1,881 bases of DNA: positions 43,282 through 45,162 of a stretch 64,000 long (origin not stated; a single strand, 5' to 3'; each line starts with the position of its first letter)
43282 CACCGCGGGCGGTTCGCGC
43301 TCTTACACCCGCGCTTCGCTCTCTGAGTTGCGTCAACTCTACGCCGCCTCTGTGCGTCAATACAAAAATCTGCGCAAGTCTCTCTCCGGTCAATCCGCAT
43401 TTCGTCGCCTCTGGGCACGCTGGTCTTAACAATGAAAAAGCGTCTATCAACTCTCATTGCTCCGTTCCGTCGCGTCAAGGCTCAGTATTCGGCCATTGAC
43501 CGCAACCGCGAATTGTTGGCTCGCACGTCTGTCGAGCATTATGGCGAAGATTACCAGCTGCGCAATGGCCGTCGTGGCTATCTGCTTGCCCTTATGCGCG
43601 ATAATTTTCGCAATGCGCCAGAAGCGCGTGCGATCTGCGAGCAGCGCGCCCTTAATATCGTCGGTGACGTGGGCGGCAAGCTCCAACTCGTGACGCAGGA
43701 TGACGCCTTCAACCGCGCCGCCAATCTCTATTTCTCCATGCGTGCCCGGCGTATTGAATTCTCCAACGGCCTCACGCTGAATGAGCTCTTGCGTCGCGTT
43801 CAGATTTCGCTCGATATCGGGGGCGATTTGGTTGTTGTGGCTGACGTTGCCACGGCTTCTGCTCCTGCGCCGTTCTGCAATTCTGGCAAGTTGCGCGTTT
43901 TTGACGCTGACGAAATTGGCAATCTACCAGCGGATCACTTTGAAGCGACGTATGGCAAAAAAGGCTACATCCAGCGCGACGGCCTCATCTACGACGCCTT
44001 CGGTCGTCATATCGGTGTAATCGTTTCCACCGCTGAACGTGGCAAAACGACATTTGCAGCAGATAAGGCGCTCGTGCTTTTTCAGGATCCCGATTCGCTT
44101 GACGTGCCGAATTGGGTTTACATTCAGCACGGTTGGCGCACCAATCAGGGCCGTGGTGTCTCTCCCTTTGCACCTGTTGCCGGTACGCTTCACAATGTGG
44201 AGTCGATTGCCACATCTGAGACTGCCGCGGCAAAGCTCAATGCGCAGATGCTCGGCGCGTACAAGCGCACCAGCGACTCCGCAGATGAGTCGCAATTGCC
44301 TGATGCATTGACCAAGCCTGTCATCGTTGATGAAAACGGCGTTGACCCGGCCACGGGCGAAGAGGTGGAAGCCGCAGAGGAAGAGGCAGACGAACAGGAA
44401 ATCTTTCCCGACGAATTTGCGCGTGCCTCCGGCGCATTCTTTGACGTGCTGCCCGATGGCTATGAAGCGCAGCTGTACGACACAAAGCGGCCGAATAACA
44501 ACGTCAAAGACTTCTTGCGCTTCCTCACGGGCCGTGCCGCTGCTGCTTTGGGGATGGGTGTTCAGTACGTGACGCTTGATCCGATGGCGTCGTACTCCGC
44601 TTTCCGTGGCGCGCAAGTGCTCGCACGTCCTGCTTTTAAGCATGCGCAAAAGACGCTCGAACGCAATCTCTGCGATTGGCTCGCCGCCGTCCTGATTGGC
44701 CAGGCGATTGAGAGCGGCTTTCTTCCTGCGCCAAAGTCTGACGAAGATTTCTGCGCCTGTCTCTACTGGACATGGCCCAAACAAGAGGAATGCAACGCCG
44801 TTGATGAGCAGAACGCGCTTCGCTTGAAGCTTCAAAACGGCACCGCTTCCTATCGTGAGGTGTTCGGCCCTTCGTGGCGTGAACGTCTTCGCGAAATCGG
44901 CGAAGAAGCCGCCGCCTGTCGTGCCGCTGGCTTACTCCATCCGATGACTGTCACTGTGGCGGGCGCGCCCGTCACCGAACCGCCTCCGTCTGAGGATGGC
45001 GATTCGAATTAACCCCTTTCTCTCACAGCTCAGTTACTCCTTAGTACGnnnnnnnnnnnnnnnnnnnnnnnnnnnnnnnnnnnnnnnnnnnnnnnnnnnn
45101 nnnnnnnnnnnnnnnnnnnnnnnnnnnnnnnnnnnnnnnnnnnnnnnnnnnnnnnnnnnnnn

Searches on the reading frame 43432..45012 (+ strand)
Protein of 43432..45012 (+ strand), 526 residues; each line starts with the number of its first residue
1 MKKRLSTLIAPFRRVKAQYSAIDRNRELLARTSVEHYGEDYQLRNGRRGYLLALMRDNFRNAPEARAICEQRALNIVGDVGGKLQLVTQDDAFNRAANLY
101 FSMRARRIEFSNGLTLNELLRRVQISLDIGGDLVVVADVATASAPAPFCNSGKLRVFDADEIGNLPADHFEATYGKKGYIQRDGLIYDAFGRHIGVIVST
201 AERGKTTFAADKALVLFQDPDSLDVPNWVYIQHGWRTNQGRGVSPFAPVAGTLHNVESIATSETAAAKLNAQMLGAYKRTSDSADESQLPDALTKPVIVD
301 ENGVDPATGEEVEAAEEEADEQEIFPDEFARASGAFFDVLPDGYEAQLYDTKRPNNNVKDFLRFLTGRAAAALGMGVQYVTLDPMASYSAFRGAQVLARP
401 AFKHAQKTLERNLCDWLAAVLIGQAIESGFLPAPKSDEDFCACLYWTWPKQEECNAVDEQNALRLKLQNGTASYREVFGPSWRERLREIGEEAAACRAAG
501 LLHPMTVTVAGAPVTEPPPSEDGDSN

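Call 75: search_protein_families(library=pfam, proteins=[window:43432-45012:+], max_evalue=0.001)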
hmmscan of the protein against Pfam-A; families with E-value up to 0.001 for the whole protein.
window:43432-45012:+ (526 aa): 1 family
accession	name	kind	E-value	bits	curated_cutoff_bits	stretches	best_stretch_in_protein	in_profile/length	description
PF05136.18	Phage_portal_2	-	4.7e-33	115.2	32.9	1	50-406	25-354/354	Phage portal protein, lambda family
